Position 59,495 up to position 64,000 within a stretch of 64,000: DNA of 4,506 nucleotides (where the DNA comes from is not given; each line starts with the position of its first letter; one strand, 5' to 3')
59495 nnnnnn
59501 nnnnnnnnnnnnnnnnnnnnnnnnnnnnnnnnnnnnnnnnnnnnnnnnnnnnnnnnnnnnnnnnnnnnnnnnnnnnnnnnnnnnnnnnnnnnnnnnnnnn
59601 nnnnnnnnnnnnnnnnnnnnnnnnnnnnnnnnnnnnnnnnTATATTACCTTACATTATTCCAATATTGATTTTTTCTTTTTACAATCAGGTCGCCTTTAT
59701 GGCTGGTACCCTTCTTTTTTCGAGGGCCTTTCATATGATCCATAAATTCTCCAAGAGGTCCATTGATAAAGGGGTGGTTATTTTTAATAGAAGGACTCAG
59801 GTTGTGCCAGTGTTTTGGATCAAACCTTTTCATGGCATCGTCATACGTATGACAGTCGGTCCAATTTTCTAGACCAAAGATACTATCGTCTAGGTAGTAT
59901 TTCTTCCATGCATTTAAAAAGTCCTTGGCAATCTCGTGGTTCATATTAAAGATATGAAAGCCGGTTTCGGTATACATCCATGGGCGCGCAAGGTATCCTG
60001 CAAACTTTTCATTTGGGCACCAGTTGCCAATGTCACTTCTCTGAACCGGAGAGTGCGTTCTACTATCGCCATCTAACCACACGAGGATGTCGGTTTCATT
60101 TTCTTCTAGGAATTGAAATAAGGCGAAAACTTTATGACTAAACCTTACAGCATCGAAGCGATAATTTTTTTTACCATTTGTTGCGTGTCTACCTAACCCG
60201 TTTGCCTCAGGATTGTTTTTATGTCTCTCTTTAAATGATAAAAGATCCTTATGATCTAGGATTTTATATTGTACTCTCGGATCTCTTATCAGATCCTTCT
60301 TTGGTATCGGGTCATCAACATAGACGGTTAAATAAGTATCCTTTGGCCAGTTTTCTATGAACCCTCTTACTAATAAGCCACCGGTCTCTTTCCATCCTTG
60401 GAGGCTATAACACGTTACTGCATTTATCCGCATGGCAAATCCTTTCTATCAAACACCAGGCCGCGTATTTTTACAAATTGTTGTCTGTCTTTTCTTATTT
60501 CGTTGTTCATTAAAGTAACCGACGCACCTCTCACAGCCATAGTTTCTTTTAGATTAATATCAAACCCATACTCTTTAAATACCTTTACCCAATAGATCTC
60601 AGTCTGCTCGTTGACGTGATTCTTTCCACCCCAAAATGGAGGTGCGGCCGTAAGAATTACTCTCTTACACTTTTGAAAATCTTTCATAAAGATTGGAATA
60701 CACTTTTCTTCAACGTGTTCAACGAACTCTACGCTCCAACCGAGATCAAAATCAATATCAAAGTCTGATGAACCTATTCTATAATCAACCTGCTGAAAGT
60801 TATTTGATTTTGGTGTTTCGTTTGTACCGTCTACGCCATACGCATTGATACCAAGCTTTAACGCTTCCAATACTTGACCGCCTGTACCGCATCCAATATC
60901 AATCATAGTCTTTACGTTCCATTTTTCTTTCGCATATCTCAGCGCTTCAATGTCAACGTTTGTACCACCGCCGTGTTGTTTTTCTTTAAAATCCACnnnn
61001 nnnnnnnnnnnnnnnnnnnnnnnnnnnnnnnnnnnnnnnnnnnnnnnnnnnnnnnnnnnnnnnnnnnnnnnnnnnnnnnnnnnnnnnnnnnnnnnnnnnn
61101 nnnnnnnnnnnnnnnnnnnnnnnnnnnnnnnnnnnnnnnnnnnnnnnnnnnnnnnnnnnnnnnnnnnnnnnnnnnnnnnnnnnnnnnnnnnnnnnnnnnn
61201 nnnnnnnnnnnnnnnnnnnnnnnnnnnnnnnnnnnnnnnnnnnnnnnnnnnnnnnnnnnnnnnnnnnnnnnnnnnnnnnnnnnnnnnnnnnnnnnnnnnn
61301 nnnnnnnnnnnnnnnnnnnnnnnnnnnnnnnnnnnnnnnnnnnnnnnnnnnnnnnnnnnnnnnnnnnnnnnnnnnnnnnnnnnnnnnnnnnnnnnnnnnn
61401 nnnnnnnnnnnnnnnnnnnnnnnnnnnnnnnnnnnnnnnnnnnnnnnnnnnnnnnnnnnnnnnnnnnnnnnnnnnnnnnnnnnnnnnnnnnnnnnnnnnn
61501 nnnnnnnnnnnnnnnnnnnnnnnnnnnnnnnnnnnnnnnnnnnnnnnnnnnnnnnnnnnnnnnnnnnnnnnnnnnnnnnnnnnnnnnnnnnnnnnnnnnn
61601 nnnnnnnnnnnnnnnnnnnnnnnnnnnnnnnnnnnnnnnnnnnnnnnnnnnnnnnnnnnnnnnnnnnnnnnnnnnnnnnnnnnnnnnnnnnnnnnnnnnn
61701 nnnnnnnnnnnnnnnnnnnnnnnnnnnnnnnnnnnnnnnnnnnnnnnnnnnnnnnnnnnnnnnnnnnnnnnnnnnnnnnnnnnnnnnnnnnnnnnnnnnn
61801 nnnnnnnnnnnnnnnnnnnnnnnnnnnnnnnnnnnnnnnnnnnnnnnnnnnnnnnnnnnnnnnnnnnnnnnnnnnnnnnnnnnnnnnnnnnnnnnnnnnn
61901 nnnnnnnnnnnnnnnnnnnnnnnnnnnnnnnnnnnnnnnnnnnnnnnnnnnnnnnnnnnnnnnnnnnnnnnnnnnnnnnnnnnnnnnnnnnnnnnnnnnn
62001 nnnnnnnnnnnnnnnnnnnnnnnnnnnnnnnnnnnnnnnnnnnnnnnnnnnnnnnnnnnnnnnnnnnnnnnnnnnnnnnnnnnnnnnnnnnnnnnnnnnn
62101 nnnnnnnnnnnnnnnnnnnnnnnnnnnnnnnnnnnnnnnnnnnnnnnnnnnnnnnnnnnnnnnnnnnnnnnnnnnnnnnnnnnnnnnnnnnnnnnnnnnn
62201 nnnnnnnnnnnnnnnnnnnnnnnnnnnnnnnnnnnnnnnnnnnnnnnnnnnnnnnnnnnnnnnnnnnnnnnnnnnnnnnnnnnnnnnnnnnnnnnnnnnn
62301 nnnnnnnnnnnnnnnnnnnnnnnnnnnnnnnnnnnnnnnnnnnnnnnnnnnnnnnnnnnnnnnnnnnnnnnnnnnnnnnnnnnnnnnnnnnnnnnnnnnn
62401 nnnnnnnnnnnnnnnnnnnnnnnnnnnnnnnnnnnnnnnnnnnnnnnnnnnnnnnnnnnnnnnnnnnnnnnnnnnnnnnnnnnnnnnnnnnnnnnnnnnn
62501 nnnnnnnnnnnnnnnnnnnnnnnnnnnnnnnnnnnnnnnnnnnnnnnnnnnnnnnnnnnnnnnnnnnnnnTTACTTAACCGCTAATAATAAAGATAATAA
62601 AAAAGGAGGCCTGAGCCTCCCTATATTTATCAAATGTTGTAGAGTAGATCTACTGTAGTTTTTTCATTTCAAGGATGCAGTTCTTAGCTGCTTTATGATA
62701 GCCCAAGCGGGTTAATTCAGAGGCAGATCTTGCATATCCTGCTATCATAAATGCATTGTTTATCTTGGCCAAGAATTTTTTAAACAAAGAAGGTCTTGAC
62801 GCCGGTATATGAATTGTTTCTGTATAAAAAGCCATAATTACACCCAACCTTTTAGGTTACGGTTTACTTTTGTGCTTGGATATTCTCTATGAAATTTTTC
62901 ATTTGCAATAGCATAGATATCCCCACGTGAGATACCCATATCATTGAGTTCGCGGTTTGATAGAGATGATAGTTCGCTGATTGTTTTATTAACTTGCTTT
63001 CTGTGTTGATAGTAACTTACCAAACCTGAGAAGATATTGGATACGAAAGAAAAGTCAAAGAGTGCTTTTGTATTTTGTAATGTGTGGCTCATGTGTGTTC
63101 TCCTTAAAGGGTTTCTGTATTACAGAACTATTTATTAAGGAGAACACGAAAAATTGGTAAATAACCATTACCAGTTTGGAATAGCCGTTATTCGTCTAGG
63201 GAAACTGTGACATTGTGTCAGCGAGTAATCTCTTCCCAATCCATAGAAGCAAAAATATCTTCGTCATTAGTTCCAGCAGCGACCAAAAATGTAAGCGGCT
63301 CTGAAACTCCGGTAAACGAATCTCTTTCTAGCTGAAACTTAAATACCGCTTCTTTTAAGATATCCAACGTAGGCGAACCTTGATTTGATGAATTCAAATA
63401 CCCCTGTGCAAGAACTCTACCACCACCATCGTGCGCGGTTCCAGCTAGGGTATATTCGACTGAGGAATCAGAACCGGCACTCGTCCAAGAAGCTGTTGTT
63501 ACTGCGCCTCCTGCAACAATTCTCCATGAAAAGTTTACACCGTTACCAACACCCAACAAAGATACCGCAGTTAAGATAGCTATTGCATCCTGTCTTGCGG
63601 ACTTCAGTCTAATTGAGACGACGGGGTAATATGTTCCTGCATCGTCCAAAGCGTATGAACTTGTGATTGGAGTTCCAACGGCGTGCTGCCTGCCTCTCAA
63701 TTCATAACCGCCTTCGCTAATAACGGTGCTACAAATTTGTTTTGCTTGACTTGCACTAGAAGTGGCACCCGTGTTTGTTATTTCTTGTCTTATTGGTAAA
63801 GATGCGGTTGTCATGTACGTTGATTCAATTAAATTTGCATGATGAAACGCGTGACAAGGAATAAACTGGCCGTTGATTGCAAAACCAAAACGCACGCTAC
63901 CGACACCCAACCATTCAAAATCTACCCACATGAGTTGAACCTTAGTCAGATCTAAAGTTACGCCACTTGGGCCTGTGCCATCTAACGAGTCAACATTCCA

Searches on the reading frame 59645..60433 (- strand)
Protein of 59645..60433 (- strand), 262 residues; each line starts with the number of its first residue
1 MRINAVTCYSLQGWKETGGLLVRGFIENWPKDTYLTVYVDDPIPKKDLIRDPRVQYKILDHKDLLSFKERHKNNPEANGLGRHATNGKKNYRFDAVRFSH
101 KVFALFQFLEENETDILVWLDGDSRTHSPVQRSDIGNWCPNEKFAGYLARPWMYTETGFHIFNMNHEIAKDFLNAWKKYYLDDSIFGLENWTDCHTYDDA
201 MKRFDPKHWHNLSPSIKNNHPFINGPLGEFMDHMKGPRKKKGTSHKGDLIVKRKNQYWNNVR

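Call 4: search_protein_families(library=pfam, proteins=[window:59645-60433:-], max_evalue=0.01)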
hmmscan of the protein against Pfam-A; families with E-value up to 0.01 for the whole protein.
window:59645-60433:- (262 aa): 0 families

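Call 6: search_protein_families(library=ncbifam, proteins=[window:59645-60433:-], max_evalue=0.01)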
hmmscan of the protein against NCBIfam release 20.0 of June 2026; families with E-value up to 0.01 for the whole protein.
window:59645-60433:- (262 aa): 0 families

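Call 27: search_protein_families(library=phrogs, proteins=[window:59645-60433:-], max_evalue=0.001)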
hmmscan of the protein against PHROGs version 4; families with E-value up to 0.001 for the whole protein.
window:59645-60433:- (262 aa): 0 families

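Call 49: search_solved_structures(query=A2, max_evalue=1)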
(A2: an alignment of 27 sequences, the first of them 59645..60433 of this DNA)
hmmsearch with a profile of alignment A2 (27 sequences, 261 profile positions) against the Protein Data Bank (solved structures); distinct sequences matched with E-value up to 1: 3.
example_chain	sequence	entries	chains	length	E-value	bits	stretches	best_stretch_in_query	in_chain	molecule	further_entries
8vh7_A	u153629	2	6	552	0.086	15.8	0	99-139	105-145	Heparosan synthase B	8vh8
8viw_A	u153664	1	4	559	0.09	15.7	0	99-139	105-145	Heparosan synthase B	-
6qb7_A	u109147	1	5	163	0.6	13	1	143-183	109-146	BTB/POZ domain-containing protein KCTD16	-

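Call 51: find_homologous_proteins(query=window:59645-60433:-, max_evalue=0.00001)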
Query window:59645-60433:- (262 aa): 210 proteins with E <= 0.00001 among 308 candidates; the best 120 are listed.
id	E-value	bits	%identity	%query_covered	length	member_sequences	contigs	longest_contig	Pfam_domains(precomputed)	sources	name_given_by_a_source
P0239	3.0e-174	596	94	100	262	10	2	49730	-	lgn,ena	-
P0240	2.7e-153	527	83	100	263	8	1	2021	-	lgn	-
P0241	5.3e-150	517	81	100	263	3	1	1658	-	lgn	-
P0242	9.2e-147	506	79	100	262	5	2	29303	-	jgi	jgi:hypothetical protein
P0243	2.0e-146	505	79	100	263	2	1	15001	-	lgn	-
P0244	8.9e-145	500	78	100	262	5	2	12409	-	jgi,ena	jgi:hypothetical protein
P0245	2.9e-144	498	79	99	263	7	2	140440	-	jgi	jgi:hypothetical protein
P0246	3.8e-144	497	79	100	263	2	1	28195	-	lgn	-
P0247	3.9e-144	497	78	100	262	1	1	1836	-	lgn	-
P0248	7.2e-144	497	78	100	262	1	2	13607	-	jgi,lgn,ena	jgi:hypothetical protein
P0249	3.1e-143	494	77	100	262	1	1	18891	-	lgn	-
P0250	3.9e-142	491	76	100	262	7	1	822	-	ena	-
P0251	4.8e-142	491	76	100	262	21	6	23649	-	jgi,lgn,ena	-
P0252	7.8e-141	487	76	100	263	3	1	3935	-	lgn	-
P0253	8.4e-141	486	77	100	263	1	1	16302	-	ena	-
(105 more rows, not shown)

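Call 61: predict_structure(alignment_id=A4)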
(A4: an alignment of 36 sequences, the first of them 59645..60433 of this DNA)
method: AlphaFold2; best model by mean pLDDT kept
length: 262 residues; sequences in the alignment: 36
mean_pLDDT: 96.2   pTM: 0.92
mean pLDDT of the five models: 96.2, 96.1, 96.0, 95.9, 95.9
residues with pLDDT >= 90: 247; 70-90: 15; 50-70: 0; < 50: 0
segments of 3 or more residues with pLDDT < 50: none
pLDDT, mean of each block of 10 residues (from residue 1): 97 95 98 98 96 98 98 97 94 96 98 98 97 98 97 90 98 98 98 97 98 92 97 92 93 94 89
secondary structure, 60 per line:
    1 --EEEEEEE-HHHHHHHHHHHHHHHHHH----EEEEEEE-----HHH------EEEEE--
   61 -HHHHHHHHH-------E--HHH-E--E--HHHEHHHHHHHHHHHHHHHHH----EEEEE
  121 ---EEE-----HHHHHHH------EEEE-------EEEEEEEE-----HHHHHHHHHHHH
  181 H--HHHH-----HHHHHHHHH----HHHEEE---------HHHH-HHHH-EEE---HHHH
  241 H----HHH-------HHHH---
elements in order: E3-9 H11-28 E33-39 E54-58 H62-70 H95-111 E116-120 E124-126 H132-138 E145-148 E156-163 H169-181 H184-187 H193-201 E209-211 H221-224 H226-229 E231-233 H237-241 H256-259

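Call 65: fold_search(model_id=the predicted structure, library=pdb)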
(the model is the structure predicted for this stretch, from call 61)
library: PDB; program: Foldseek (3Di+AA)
matches with E <= 10: 1427; with E <= 0.001: 278
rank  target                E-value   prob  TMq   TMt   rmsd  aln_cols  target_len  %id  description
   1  5nre_B                1.9e-07  1.00  0.43  0.41   7.0       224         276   12  A Native Ternary Complex of Alpha-1,3-Galactosyltransferase (a3GalT) Supports a Conserved Reaction Mechanism for Retai (released 2017-10-11)
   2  4frh                  2.2e-07  1.00  0.45  0.44   6.9       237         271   15  Crystal Structure of BBBB+UDP+Gal at pH 7.5 with MPD as the cryoprotectant (released 2013-12-25)
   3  1g93                  2.5e-07  1.00  0.47  0.45   5.1       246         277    9  CRYSTAL STRUCTURE OF THE BOVINE CATALYTIC DOMAIN OF ALPHA-1,3-GALACTOSYLTRANSFERASE IN THE PRESENCE OF UDP-GALACTOSE (released 2001-05-20)
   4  2vs5_A                2.8e-07  1.00  0.46  0.44   5.8       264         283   10  THE BINDING OF UDP-GALACTOSE BY AN ACTIVE SITE MUTANT OF alpha-1,3 GALACTOSYLTRANSFERASE (alpha3GT) (released 2008-07-15)
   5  2vs3_A                3.2e-07  1.00  0.44  0.41   5.8       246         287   11  THE BINDING OF UDP-GALACTOSE BY AN ACTIVE SITE MUTANT OF alpha-1,3 GALACTOSYLTRANSFERASE (alpha3GT) (released 2008-07-15)
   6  4cj8_E                5.1e-07  1.00  0.52  0.55   4.8       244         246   10  monoclinic crystal form of Bogt6a E192Q in complex with UDP-GalNAc, UDP and GalNAc (released 2014-02-05)
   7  1k4v_A                5.1e-07  1.00  0.46  0.43   5.8       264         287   10  1.53 A Crystal Structure of the Beta-Galactoside-alpha-1,3-galactosyltransferase in Complex with UDP (released 2002-04-10)
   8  2vs4_A                5.7e-07  1.00  0.43  0.40   5.6       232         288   10  THE BINDING OF UDP-GALACTOSE BY AN ACTIVE SITE MUTANT OF alpha-1,3 GALACTOSYLTRANSFERASE (alpha3GT) (released 2008-07-15)
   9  3v0m_A                5.7e-07  1.00  0.46  0.42   7.6       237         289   14  Crystal structure of the Fucosylgalactoside alpha N-acetylgalactosaminyltransferase (GTA, cisAB mutant L266G, G268A) i (released 2013-01-23)
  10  2jck                  6.5e-07  1.00  0.44  0.42   8.6       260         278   11  Crystal structure of alpha-1,3 Galactosyltransferase (R365K) in complex with UDP and 2 manganese ion (released 2007-05-22)
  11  4frp                  6.9e-07  1.00  0.45  0.44   7.6       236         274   15  Crystal Structure of BBBB+UDP+Gal at pH 8.5 with MPD as the cryoprotectant (released 2013-12-25)
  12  4gbp                  6.9e-07  1.00  0.45  0.43   7.7       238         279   15  Crystal Structure of BBBB+UDP+Gal at pH 10 with MPD as the cryoprotectant (released 2013-12-25)
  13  3u0x_B                7.4e-07  1.00  0.44  0.41   7.2       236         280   14  Crystal structure of the B-specific-1,3-galactosyltransferase (GTB) in complex with compound 382 (released 2012-10-24)
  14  5nr9_B                7.9e-07  1.00  0.41  0.39   6.1       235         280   11  A Native Ternary Complex of Alpha-1,3-Galactosyltransferase (alpha-3GalT) Supports a Conserved Reaction Mechanism for  (released 2017-10-11)
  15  1g8o                  8.4e-07  1.00  0.49  0.45   5.2       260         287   10  CRYSTALLOGRAPHIC STRUCTURE OF THE NATIVE BOVINE ALPHA-1,3-GALACTOSYLTRANSFERASE CATALYTIC DOMAIN (released 2001-05-20)
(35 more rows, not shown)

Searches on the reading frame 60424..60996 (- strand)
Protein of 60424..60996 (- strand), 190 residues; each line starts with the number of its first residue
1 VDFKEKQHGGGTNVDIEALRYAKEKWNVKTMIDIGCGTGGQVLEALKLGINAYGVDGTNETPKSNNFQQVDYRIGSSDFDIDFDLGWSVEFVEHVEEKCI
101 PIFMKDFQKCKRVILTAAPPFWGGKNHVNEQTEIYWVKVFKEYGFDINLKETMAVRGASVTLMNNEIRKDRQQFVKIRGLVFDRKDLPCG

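Call 4: search_protein_families(library=pfam, proteins=[window:60424-60996:-], max_evalue=0.01)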
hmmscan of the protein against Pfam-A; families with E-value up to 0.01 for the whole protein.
window:60424-60996:- (190 aa): 3 families
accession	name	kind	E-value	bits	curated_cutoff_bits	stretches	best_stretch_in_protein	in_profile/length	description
PF08241.18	Methyltransf_11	-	0.00032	21.7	21.2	1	32-97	1-75/95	Methyltransferase domain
PF13489.12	Methyltransf_23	-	0.0011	19.1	27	1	21-97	16-96/164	Methyltransferase domain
PF02353.26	CMAS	-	0.0083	15.9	27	0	29-109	64-154/273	Mycolic acid cyclopropane synthetase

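Call 6: search_protein_families(library=ncbifam, proteins=[window:60424-60996:-], max_evalue=0.01)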
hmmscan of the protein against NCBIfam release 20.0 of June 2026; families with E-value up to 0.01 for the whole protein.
window:60424-60996:- (190 aa): 4 families
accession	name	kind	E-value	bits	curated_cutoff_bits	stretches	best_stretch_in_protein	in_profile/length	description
NF045667.1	MTase_DVU1556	equivalog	0.0018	17.8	155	1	10-66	6-62/213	DVU_1556 family methyltransferase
NF008686.0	PRK11705.1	equivalog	0.0029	16.7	400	1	29-110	169-256/383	cyclopropane fatty acyl phospholipid synthase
TIGR01983.1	UbiG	equivalog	0.0035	16.7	102.95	1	24-97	46-131/228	bifunctional 2-polyprenyl-6-hydroxyphenol methylase/3-demethylubiquinol 3-O-methyltransferase UbiG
TIGR02469.1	CbiT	equivalog_domain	0.0071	16.6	78.3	0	29-61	21-55/124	precorrin-6Y C5,15-methyltransferase (decarboxylating) subunit CbiT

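Call 27: search_protein_families(library=phrogs, proteins=[window:60424-60996:-], max_evalue=0.001)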
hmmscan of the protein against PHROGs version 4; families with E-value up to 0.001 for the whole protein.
window:60424-60996:- (190 aa): 0 families

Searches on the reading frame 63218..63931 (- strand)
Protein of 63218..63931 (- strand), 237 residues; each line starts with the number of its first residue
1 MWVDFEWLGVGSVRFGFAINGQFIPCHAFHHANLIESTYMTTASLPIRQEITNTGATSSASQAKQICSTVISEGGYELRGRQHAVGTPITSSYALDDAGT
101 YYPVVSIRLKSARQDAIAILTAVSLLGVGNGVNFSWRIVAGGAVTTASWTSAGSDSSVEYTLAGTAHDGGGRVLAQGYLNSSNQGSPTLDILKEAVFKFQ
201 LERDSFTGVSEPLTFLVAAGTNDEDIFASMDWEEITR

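Call 10: search_protein_families(library=phrogs, proteins=[window:63218-63931:-], max_evalue=0.001)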
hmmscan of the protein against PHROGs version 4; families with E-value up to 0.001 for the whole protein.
window:63218-63931:- (237 aa): 2 families
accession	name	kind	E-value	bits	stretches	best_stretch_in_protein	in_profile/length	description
phrog_1645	-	head and packaging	4.9e-73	247.4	1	1-235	209-439/440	virion structural protein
phrog_5838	-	head and packaging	1.2e-05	24.3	1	2-63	600-662/1106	virion structural protein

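Call 30: search_protein_families(library=pfam, proteins=[window:63218-63931:-], max_evalue=0.01)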
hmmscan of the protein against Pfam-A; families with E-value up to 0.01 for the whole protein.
window:63218-63931:- (237 aa): 0 families
